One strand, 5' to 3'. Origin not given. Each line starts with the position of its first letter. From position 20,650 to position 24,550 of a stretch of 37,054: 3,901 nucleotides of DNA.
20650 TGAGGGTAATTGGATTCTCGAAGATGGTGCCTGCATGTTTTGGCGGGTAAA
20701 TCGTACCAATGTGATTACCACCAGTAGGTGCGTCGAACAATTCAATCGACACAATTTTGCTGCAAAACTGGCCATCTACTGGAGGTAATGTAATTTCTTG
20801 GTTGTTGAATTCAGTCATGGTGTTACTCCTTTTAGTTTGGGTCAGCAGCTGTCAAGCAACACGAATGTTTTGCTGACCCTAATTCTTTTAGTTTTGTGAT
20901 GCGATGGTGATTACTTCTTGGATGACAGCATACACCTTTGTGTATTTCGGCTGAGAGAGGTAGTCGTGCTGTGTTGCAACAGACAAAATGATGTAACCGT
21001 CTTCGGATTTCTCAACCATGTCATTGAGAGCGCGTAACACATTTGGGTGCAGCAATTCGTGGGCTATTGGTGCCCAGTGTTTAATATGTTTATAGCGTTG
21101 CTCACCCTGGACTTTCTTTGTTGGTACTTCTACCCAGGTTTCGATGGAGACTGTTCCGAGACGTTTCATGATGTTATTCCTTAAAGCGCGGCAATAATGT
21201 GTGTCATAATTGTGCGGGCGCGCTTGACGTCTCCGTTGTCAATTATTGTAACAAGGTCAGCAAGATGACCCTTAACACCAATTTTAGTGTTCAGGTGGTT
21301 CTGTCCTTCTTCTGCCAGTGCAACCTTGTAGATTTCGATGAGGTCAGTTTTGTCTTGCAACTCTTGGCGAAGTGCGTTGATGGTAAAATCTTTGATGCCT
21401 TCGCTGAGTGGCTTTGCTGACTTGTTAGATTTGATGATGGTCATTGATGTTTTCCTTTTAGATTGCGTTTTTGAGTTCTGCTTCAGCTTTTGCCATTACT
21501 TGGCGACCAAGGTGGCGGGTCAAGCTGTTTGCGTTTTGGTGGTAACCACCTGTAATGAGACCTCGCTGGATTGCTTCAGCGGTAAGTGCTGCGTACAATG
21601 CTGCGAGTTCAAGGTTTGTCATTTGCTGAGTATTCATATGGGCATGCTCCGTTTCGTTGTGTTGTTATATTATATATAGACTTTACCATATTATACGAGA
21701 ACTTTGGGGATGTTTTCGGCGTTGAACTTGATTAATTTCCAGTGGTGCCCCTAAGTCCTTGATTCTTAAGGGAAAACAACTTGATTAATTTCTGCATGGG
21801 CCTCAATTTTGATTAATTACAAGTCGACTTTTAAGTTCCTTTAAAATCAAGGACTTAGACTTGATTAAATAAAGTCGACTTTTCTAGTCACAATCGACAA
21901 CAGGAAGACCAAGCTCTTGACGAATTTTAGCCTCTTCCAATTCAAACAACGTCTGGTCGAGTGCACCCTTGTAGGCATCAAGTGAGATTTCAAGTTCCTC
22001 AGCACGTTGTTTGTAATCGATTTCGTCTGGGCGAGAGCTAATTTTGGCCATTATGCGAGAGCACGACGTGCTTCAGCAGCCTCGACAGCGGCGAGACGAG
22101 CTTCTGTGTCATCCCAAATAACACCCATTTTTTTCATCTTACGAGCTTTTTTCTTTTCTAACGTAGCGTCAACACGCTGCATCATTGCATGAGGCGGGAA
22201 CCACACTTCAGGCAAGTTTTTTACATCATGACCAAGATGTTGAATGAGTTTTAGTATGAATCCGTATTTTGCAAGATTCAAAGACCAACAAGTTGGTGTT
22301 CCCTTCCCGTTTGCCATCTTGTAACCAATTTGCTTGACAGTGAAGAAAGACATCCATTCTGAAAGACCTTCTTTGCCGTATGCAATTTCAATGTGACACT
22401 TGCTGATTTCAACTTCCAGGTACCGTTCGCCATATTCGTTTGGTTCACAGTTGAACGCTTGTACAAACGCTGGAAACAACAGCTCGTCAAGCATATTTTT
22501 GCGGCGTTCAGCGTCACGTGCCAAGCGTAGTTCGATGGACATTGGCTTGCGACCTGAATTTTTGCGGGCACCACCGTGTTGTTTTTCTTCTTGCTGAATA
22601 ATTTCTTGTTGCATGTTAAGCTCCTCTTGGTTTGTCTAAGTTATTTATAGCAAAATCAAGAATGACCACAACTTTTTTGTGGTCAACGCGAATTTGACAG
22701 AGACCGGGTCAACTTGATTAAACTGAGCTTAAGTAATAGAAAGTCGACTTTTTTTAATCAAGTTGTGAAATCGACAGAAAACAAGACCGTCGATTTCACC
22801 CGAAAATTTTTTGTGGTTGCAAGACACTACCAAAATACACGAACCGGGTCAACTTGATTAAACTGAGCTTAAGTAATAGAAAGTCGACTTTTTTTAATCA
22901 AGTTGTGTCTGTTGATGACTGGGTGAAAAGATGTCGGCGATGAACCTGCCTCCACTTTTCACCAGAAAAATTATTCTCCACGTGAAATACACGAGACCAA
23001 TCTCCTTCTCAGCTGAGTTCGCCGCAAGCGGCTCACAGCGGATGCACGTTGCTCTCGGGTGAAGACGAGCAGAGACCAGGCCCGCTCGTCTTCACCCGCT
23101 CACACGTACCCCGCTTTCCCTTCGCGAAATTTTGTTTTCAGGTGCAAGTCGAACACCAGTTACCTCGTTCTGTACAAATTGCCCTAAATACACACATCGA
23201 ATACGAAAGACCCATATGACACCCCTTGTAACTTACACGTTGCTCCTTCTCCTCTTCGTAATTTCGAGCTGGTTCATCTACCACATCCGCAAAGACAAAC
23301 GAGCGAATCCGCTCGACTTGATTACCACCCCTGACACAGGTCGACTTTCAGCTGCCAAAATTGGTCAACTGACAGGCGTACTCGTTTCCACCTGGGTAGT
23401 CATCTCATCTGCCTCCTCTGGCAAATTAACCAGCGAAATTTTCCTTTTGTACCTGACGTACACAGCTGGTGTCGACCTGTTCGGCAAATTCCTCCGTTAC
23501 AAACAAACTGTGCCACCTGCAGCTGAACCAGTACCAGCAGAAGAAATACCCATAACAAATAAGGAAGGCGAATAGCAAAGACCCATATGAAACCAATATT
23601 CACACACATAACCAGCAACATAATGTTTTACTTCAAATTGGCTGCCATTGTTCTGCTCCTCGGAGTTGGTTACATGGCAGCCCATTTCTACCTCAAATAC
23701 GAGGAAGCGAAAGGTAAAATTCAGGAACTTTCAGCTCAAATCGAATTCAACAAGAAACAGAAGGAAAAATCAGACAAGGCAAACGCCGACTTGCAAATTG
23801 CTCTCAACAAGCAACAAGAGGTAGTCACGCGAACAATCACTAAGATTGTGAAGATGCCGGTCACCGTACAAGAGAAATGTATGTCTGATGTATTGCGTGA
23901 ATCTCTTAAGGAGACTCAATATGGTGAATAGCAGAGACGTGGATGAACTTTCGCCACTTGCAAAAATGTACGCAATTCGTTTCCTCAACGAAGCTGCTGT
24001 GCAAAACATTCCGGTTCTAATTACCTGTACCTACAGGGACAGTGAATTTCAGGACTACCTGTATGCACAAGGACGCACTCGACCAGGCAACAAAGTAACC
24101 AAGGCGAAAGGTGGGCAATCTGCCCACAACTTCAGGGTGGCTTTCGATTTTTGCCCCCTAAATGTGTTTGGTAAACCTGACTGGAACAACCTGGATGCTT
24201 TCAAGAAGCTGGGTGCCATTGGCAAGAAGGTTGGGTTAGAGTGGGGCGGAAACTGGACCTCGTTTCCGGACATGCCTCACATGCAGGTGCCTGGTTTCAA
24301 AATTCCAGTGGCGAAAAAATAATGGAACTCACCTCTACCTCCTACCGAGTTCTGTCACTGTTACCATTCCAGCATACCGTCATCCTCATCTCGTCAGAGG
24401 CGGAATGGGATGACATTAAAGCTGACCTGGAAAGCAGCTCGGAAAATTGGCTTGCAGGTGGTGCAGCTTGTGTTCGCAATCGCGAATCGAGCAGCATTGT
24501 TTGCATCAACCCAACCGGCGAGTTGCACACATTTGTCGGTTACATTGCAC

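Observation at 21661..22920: Two clusters of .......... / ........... sites bracket a 187-aa + 55-aa gene pair; candidate novel control or origin module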

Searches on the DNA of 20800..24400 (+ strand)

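Call 3: search_dna_similar(query=window:20800-24400:+, collection=phages, mode=near, max_rows=25)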
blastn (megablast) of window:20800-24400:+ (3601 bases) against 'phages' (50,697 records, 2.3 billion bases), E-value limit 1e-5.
No match.

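Call 70: search_rna_families(sources=[L002, L004, L007, L011, L012, L013, L006, L009], threshold=gathering)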
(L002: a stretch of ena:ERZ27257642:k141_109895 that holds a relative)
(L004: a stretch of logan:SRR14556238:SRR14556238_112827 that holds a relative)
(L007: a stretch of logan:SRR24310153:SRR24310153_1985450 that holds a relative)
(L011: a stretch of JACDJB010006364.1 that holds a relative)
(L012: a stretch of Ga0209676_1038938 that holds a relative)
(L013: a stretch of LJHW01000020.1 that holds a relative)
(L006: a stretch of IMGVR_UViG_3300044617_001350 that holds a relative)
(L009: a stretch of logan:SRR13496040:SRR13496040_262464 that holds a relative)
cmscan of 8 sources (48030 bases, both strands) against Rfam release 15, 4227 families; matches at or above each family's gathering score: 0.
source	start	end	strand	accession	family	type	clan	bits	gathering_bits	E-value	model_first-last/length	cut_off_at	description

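Call 71: search_rna_families(source=window, start=21400, end=23400, threshold=evalue, max_evalue=1)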
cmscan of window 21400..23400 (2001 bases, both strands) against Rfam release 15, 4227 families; matches with E-value up to 1: 2.
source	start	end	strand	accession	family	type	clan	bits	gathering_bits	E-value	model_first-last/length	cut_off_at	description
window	23054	23099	-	RF03778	mir-483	Gene; miRNA;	-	23.6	60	0.2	1-75/75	no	mir-483 microRNA precursor family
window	22729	22778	-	RF02350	psRNA6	Gene; sRNA;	-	14.4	60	0.35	1-333/333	no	Nitrosomonas sRNA psRNA6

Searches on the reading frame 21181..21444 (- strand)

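Call 8: search_protein_families(library=pfam, proteins=[window:21181-21444:-], max_evalue=0.1)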
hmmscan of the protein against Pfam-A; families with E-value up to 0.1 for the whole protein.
window:21181-21444:- (87 aa): 0 families

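Call 9: search_protein_families(library=phrogs, proteins=[window:21181-21444:-], max_evalue=0.1)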
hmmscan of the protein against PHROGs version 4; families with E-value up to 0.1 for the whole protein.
window:21181-21444:- (87 aa): 1 family
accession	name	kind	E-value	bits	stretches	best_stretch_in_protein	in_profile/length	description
phrog_36671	-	unknown function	0.014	16.7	1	22-70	29-75/92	-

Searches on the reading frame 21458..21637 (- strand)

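Call 8: search_protein_families(library=pfam, proteins=[window:21458-21637:-], max_evalue=0.1)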
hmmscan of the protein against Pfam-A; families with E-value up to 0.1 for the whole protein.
window:21458-21637:- (59 aa): 1 family
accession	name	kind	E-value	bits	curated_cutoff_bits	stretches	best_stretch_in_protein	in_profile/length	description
PF00702.32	Hydrolase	-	0.021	15.7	26.4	1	10-58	102-162/191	haloacid dehalogenase-like hydrolase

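Call 9: search_protein_families(library=phrogs, proteins=[window:21458-21637:-], max_evalue=0.1)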
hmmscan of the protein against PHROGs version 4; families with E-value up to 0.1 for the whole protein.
window:21458-21637:- (59 aa): 0 families

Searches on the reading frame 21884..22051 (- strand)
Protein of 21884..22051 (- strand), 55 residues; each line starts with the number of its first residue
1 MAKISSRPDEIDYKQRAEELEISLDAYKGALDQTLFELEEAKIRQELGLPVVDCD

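Call 8: search_protein_families(library=pfam, proteins=[window:21884-22051:-], max_evalue=0.1)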
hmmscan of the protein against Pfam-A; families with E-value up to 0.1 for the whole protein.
window:21884-22051:- (55 aa): 1 family
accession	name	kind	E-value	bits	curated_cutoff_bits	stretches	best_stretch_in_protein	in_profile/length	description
PF15665.10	FAM184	-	0.056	13.5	32.7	1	8-46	46-84/211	Family with sequence similarity 184, A and B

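Call 9: search_protein_families(library=phrogs, proteins=[window:21884-22051:-], max_evalue=0.1)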
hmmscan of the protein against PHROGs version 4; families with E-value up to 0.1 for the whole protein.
window:21884-22051:- (55 aa): 0 families
